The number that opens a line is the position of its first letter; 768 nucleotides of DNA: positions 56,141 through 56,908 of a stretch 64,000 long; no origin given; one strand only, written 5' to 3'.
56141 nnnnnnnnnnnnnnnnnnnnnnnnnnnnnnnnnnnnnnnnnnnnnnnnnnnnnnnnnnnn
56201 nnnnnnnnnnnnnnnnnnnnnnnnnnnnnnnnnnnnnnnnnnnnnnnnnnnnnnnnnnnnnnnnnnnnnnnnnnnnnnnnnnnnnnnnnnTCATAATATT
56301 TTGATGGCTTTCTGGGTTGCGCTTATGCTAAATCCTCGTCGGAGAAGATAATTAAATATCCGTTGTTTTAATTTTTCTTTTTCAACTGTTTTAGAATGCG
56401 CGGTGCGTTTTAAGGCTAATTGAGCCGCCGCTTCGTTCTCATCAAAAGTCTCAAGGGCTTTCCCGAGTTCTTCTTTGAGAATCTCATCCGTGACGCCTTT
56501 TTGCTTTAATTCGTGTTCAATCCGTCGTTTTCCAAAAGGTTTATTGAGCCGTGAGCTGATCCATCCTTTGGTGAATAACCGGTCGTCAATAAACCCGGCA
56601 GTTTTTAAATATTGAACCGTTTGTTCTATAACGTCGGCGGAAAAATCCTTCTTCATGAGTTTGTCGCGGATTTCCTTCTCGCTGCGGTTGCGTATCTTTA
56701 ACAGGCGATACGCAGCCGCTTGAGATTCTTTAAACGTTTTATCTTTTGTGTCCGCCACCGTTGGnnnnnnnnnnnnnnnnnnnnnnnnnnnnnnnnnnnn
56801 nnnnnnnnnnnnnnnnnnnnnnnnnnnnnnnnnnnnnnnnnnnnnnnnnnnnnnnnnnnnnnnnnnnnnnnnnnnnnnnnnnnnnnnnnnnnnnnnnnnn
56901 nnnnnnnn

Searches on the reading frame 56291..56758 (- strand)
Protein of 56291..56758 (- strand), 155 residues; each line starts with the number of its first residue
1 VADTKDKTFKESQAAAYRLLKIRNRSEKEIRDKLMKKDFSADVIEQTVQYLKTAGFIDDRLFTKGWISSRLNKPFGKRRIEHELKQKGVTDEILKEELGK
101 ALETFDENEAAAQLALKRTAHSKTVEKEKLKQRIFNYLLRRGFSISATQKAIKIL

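Call 77: search_protein_families(library=pfam, proteins=[window:56291-56758:-], max_evalue=0.0001)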
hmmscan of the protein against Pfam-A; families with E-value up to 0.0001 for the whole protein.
window:56291-56758:- (155 aa): 3 families
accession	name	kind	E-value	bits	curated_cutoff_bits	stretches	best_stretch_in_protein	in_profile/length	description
PF21982.2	RecX_HTH1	-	8.3e-15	54.9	26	1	15-51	4-40/40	RecX, first three-helix domain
PF02631.22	RecX_HTH2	-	1.4e-13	51.3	26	1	58-96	1-40/42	RecX, second three-helix domain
PF21981.2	RecX_HTH3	-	7.5e-09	36.1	26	1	107-152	2-48/48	RecX, third three-helix domain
